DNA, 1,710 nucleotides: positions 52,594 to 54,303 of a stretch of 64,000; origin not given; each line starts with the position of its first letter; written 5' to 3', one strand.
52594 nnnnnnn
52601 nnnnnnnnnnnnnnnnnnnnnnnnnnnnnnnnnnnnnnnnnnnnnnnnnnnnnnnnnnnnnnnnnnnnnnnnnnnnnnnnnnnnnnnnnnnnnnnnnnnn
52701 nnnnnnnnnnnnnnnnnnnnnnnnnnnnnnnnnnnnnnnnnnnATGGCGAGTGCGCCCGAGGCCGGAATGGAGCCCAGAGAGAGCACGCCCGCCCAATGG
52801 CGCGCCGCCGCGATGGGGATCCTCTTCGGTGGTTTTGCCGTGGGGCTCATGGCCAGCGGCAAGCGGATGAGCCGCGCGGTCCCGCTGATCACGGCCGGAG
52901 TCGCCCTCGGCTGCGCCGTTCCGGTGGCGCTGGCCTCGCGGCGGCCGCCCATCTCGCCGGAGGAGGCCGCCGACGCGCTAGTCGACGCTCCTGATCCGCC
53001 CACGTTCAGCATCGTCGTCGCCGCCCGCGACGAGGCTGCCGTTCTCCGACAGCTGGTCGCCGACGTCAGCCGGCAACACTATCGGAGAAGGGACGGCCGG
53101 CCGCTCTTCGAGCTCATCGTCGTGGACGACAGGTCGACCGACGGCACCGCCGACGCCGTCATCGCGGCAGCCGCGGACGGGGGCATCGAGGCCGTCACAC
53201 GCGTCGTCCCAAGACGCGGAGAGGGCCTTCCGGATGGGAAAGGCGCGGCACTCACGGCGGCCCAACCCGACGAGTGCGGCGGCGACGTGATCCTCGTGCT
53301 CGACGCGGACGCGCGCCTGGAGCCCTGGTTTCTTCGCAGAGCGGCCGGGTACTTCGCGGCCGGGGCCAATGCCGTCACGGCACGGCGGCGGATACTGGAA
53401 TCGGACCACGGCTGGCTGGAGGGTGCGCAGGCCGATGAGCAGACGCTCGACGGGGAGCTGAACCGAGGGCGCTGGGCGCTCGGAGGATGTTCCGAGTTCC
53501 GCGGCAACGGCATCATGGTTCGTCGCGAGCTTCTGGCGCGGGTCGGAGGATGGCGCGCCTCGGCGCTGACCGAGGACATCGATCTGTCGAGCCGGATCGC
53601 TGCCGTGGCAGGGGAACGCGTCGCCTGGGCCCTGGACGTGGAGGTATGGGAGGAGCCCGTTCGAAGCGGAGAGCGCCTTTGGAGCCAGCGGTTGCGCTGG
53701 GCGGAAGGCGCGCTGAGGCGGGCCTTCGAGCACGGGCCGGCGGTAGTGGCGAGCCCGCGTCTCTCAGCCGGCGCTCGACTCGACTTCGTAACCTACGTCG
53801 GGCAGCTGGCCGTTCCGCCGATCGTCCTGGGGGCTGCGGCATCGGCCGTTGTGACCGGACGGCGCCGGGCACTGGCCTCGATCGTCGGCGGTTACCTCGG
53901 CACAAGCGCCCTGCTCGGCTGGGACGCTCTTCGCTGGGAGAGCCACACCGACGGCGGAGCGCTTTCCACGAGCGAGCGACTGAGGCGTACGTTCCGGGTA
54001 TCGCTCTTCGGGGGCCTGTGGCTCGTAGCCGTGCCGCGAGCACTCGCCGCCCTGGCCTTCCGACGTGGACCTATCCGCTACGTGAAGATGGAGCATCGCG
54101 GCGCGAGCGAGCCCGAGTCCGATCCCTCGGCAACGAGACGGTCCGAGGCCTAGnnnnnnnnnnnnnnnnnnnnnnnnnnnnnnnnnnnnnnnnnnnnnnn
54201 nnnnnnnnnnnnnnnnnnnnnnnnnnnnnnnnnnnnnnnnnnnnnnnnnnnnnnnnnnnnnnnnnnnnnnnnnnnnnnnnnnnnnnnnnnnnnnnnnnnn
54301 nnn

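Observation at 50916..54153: DUF951 – MFS – processive GT2 (QxxRW) trio with overlapping stop/start codons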

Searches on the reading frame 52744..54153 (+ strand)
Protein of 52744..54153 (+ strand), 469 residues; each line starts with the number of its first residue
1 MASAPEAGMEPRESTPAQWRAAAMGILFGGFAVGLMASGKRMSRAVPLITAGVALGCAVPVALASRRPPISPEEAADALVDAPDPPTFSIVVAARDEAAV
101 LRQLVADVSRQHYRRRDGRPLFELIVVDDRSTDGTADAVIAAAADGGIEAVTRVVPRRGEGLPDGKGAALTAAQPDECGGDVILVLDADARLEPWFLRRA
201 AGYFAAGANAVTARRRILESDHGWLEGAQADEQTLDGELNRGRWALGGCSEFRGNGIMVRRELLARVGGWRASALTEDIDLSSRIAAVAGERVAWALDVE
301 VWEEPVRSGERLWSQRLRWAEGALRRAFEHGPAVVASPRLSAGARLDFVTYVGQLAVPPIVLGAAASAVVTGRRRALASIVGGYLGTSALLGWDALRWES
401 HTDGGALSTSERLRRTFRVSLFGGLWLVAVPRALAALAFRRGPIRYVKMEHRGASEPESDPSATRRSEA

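Call 3: search_protein_families(library=pfam, proteins=[window:52744-54153:+], max_evalue=0.01)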
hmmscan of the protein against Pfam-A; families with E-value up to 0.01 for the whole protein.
window:52744-54153:+ (469 aa): 5 families
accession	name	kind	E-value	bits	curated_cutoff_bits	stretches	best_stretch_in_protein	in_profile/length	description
PF13641.12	Glyco_tranf_2_3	-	9.8e-24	85.1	27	1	86-322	2-230/230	Glycosyltransferase like family 2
PF13632.12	Glyco_trans_2_3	-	3.4e-17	63.4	27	1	182-330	1-156/198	Glycosyl transferase family group 2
PF00535.33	Glycos_transf_2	-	1.1e-15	58.5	23.3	1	89-266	1-166/168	Glycosyl transferase family 2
PF13506.12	Glyco_transf_21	-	7.4e-09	35.7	21.7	1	180-320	31-173/174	Glycosyl transferase family 21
PF13704.12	Glyco_tranf_2_4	-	0.0082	17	27.5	0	112-189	13-81/98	Glycosyl transferase family 2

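Call 6: search_protein_families(library=ncbifam, proteins=[window:52744-54153:+], max_evalue=0.01)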
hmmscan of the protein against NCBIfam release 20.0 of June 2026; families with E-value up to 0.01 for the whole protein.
window:52744-54153:+ (469 aa): 13 families
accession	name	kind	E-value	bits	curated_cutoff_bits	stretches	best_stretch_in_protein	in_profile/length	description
NF041865.1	EpsU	equivalog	8e-21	74.5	700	1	84-387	37-327/394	exopolysaccharide biosynthesis GT2 family glycosyltransferase EpsU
NF041875.1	EPS_EpsD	equivalog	5.3e-16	58.9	370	1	89-315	2-218/325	exopolysaccharide biosynthesis glycosyltransferase EpsD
NF053846.1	glyco_with_XrtP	equivalog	1.3e-15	57.1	520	2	254-357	226-331/440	XrtP-associated glycosyltransferase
TIGR03937.1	PgaC_IcaA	equivalog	5.1e-15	55.3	422.3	1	81-328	40-275/407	poly-beta-1,6-N-acetyl-D-glucosamine synthase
TIGR03469.1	HpnB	hypoth_equivalog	8.8e-11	41.4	379.25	1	85-165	43-116/386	hopene-associated glycosyltransferase HpnB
TIGR04283.1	glyco_like_mftF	equivalog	1.1e-10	41.4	182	1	89-289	2-173/221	TIGR04283 family arsenosugar biosynthesis glycosyltransferase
NF010496.0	PRK13915.1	equivalog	3.7e-09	36.1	262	1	75-191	20-128/307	glucosyl-3-phosphoglycerate synthase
NF045692.1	OglycostaseCruG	equivalog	1.2e-08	34.3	600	1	64-144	24-93/386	2'-O-glycosyltransferase CruG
NF007986.1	PRK10714.1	equivalog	0.00047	19.3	529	1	89-215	9-126/316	undecaprenyl-phosphate 4-deoxy-4-formamido-L-arabinose transferase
NF047588.1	GlcsyltransPgfSStrep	equivalog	0.00073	18.8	500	1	88-216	3-122/308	glycosyltransferase PgfS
TIGR03111.1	glyc2_xrt_Gpos1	hypoth_equivalog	0.0023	16.8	363.95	0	259-325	222-288/439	TIGR03111 family XrtG-associated glycosyltransferase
TIGR03030.1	CelA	equivalog_domain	0.0052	14.9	699.1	0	251-324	306-378/714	UDP-forming cellulose synthase catalytic subunit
TIGR04182.1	glyco_TIGR04182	equivalog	0.0078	15.6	325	0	89-194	3-87/293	S-layer glycoprotein N-glycosyltransferase AglJ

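Call 7: search_solved_structures(query=window:52744-54153:+, max_evalue=0.1, show_alignments=2)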
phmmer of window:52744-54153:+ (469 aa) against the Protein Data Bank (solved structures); distinct sequences matched with E-value up to 0.1: 4.
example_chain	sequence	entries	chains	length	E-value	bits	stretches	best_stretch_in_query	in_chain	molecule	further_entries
6yv7_A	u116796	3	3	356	9.8e-08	34.5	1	82-378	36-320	Glycosyl transferase, family 2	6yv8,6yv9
6yv7_B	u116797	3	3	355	1.5e-07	33.9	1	82-378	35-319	Glycosyl transferase, family 2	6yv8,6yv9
8vxh_A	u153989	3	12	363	0.041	16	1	81-210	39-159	Undecaprenyl-phosphate 4-deoxy-4-formamido-L-arabinose transferase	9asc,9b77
9bhc_C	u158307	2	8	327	0.061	15.4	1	89-210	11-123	Undecaprenyl-phosphate 4-deoxy-4-formamido-L-arabinose transferase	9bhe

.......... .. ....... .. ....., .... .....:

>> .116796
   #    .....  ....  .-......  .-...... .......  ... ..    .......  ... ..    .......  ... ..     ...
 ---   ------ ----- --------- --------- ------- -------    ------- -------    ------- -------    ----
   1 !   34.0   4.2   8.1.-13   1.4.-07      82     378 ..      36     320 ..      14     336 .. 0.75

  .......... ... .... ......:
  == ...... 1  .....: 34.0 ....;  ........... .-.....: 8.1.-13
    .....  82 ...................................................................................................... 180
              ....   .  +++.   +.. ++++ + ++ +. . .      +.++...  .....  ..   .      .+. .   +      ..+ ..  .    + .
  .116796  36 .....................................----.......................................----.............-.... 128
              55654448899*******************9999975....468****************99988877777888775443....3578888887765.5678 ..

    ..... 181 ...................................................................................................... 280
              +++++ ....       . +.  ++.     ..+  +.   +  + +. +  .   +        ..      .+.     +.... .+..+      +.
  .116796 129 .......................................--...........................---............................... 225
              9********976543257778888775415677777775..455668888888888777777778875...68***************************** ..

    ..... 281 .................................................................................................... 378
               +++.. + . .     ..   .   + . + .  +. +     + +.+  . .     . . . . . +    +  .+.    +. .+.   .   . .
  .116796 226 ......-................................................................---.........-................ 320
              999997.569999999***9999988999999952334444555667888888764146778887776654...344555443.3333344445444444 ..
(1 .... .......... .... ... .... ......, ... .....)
